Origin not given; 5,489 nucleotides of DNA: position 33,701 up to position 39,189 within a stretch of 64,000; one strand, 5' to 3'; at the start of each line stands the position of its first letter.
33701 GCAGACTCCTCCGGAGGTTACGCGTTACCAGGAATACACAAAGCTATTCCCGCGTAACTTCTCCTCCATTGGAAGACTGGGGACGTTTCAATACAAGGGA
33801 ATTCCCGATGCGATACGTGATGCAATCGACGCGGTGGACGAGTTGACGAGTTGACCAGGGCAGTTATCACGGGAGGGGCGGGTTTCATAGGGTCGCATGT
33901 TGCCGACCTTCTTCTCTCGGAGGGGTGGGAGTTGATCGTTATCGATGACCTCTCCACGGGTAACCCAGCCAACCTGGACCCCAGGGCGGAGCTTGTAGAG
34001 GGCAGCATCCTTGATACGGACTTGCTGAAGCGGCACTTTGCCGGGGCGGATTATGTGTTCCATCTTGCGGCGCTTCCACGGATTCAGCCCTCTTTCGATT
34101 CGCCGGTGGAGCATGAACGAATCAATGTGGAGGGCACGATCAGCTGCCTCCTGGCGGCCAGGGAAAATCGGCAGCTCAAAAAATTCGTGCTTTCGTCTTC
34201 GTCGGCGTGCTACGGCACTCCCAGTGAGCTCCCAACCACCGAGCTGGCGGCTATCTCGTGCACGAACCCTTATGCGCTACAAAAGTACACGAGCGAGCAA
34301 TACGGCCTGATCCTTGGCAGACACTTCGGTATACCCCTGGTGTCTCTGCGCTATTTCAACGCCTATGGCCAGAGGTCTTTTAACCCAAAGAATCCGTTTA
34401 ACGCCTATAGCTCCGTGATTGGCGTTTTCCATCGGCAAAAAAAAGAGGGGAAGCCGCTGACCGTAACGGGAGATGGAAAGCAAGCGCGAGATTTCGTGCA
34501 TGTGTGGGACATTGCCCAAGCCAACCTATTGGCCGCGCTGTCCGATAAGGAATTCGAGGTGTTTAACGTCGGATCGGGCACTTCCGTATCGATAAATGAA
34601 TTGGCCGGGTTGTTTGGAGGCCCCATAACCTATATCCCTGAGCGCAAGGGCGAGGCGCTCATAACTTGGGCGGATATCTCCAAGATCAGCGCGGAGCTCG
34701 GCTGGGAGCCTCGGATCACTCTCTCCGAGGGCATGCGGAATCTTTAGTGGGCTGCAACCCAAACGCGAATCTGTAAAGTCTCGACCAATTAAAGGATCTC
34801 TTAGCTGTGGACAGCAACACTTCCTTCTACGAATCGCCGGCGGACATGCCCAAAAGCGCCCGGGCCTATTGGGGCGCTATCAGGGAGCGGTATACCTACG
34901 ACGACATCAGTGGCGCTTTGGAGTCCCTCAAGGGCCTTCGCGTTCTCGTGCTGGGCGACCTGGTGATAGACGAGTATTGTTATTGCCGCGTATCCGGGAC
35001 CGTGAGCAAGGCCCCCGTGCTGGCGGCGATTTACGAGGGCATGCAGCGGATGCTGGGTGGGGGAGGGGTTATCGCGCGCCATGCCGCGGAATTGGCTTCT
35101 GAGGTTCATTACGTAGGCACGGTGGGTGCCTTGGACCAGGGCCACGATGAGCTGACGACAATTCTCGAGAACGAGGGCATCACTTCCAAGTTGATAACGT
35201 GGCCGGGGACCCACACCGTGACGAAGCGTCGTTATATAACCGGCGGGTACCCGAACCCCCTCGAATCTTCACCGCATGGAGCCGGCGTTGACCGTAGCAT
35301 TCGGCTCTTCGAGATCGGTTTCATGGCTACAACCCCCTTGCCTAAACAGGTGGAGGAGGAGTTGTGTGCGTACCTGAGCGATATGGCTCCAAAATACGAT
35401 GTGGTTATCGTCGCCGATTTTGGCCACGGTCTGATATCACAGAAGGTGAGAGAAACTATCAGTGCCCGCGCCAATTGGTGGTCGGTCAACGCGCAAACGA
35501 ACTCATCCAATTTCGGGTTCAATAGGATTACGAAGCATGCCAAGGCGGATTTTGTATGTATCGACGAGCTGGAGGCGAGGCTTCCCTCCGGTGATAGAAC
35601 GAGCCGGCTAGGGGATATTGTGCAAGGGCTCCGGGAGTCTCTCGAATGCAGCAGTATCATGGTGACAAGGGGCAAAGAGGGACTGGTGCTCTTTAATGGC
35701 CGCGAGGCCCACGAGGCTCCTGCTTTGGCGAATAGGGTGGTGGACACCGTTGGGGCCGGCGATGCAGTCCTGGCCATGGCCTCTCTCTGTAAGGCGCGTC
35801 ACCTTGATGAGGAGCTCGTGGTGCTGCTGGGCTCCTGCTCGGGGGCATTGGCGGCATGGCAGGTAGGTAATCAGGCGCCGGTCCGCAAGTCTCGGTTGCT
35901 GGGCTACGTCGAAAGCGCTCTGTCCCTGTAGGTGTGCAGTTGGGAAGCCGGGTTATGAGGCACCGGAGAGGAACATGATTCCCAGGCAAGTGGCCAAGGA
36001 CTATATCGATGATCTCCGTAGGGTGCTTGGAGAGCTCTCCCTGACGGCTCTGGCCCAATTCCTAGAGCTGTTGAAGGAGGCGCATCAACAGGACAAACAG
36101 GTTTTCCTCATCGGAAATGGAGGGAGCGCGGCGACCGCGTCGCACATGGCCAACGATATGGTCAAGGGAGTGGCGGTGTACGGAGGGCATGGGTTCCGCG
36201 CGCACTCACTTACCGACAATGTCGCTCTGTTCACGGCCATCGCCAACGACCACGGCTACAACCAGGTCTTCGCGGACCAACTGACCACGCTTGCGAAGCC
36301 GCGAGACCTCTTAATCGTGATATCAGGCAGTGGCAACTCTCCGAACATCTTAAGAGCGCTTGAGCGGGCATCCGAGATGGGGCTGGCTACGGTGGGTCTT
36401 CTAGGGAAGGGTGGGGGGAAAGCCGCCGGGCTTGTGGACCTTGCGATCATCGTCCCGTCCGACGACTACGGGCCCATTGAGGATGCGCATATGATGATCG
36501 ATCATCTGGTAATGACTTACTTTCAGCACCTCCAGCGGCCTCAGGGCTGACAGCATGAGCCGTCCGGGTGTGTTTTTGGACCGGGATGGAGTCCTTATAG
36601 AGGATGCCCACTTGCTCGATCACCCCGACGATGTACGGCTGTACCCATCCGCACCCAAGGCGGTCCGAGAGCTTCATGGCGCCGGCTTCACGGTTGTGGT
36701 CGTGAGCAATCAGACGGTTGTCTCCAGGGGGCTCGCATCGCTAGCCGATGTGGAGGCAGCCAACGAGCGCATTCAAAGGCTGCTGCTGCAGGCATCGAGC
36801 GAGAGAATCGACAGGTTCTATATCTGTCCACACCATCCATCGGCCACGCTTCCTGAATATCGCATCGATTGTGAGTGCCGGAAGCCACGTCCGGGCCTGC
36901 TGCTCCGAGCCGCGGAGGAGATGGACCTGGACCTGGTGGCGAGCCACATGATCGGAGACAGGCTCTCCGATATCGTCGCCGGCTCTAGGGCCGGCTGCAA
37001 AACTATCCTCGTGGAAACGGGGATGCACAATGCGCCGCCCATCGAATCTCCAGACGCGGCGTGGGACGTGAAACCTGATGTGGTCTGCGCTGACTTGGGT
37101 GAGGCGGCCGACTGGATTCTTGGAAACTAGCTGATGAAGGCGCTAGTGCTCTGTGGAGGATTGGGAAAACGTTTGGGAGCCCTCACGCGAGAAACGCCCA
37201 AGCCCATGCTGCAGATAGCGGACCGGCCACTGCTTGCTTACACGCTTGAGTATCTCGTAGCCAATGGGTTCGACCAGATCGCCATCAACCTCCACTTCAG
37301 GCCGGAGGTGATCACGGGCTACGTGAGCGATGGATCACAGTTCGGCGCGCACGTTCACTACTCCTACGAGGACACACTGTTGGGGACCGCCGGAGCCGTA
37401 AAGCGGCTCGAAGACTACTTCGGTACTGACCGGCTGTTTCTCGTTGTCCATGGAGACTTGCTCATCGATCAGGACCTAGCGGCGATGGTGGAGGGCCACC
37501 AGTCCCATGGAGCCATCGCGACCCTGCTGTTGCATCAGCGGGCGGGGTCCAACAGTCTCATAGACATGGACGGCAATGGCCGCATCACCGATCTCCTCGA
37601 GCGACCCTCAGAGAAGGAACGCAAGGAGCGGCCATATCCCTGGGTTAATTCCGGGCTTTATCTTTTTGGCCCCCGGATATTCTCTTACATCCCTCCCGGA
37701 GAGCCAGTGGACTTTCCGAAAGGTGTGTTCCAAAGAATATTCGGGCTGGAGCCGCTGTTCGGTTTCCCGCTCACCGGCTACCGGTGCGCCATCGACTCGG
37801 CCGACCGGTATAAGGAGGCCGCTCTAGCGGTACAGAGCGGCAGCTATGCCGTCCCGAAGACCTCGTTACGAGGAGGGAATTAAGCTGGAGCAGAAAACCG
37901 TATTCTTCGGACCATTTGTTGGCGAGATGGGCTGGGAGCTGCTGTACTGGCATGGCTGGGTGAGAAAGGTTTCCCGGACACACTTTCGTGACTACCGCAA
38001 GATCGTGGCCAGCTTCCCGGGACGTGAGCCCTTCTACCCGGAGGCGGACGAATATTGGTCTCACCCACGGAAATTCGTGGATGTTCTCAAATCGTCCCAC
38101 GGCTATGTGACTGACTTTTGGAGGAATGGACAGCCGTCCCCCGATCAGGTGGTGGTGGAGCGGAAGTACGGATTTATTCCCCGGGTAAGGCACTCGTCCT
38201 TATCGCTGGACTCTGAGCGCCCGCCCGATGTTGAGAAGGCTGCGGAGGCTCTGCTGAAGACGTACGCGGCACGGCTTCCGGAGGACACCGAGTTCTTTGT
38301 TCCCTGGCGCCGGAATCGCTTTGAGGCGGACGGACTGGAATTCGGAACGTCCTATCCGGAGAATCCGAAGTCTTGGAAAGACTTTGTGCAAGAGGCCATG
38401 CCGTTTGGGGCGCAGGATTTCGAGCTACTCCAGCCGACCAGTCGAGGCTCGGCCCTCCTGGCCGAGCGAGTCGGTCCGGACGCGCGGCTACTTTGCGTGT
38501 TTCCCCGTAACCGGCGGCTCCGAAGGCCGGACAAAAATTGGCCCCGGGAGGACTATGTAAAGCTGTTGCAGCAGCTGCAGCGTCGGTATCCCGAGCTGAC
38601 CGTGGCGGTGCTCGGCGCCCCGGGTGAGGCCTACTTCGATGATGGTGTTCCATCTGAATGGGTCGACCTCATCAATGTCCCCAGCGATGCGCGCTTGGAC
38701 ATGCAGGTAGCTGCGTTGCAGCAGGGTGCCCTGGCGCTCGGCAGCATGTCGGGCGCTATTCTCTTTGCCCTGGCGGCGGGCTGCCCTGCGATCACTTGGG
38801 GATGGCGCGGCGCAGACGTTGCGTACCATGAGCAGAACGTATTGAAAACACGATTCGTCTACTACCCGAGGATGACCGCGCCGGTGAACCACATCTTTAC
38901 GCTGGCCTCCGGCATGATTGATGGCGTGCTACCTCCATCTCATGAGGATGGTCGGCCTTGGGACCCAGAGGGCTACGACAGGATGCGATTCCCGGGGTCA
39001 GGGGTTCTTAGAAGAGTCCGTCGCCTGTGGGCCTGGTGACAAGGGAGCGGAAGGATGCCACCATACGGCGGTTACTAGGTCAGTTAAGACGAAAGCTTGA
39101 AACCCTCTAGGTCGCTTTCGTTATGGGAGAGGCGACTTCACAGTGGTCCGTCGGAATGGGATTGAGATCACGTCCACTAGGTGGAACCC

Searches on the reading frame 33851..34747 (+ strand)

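Call 26: search_protein_families(library=pfam, max_evalue=0.0001, proteins=[window:33851-34747:+])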
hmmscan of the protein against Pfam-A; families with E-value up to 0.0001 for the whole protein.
window:33851-34747:+ (298 aa): 6 families
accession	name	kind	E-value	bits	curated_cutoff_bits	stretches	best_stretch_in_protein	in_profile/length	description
PF01370.27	Epimerase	-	1.2e-53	182.5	20.9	1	5-241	2-240/240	NAD dependent epimerase/dehydratase family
PF16363.11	GDP_Man_Dehyd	-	9.3e-49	167.1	27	1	6-251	2-258/332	GDP-mannose 4,6 dehydratase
PF02719.21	Polysacc_synt_2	-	1.6e-13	50.9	20.2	1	5-252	2-240/293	Polysaccharide biosynthesis protein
PF01073.25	3Beta_HSD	-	9.1e-13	48.3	22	1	5-229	1-229/280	3-beta hydroxysteroid dehydrogenase/isomerase family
PF13460.12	NAD_binding_10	-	1.3e-08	35.4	27.2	1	8-129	1-111/184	NAD(P)H-binding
PF07993.18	NAD_binding_4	-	7.9e-08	32.2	20.1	1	55-127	78-147/258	Male sterility protein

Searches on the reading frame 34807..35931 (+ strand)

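Call 26: search_protein_families(library=pfam, max_evalue=0.0001, proteins=[window:34807-35931:+])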
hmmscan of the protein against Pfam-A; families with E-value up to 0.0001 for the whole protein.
window:34807-35931:+ (374 aa): 1 family
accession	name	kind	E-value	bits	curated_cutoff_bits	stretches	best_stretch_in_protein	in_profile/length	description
PF00294.29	PfkB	-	1e-15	58.3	25.8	1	48-359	6-299/302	pfkB family carbohydrate kinase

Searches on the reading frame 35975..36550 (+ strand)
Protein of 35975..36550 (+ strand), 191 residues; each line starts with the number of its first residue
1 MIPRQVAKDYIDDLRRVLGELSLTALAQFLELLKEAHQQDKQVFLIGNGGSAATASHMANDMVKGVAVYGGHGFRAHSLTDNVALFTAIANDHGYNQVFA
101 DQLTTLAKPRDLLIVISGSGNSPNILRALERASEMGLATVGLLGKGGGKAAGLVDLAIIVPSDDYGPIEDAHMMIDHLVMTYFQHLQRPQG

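Call 26: search_protein_families(library=pfam, max_evalue=0.0001, proteins=[window:35975-36550:+])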
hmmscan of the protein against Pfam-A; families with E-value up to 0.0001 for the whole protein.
window:35975-36550:+ (191 aa): 2 families
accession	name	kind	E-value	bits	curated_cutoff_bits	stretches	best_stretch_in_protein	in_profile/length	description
PF13580.11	SIS_2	-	1.5e-19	70.9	27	1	10-144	2-138/138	SIS domain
PF01380.27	SIS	-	1.6e-07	31.7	25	0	70-163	14-107/131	SIS domain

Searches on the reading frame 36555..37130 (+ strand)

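Call 26: search_protein_families(library=pfam, max_evalue=0.0001, proteins=[window:36555-37130:+])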
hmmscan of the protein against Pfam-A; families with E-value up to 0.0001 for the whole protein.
window:36555-37130:+ (191 aa): 5 families
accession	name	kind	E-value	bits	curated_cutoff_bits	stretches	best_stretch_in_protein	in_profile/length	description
PF13242.12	Hydrolase_like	-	1.4e-18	67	22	1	108-184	2-75/75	HAD-hyrolase-like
PF00702.32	Hydrolase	-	2.1e-08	35.2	26.4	1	25-147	95-191/191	haloacid dehalogenase-like hydrolase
PF13419.12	HAD_2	-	4e-08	34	23.8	1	105-153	130-178/178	Haloacid dehalogenase-like hydrolase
PF08645.17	PNK3P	-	8.8e-06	26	22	1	11-126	8-112/161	Polynucleotide kinase 3 phosphatase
PF13344.12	Hydrolase_6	-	5.9e-05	23.5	27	0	6-58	1-44/101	Haloacid dehalogenase-like hydrolase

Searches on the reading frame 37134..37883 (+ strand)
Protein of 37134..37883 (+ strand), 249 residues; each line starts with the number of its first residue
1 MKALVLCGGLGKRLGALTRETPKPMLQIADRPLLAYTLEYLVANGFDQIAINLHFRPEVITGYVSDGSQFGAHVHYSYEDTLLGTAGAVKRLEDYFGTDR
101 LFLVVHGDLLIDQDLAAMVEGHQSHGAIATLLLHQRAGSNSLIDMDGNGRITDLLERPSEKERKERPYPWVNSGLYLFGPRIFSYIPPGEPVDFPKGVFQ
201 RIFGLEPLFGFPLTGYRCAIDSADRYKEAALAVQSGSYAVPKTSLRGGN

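Call 25: search_protein_families(library=pfam, max_evalue=0.0001, proteins=[window:37134-37883:+])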
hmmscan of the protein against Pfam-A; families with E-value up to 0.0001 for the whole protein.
window:37134-37883:+ (249 aa): 2 families
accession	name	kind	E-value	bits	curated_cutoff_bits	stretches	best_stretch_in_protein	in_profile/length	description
PF00483.29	NTP_transferase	-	4.9e-32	111.9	21.2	1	2-186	1-188/245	Nucleotidyl transferase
PF12804.13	NTP_transf_3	-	2.2e-09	38.1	27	1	3-131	1-120/160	MobA-like NTP transferase domain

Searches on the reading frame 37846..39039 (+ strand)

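Call 25: search_protein_families(library=pfam, max_evalue=0.0001, proteins=[window:37846-39039:+])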
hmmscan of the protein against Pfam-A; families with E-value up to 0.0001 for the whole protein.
window:37846-39039:+ (397 aa): 0 families

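Call 44: search_protein_families(library=pfam, max_evalue=5, proteins=[window:37846-39039:+])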
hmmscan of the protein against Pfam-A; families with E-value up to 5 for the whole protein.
window:37846-39039:+ (397 aa): 1 family
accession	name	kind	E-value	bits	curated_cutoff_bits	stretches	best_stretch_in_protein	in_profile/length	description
PF01075.23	Glyco_transf_9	-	0.27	10.9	22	1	227-255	116-142/247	Glycosyltransferase family 9 (heptosyltransferase)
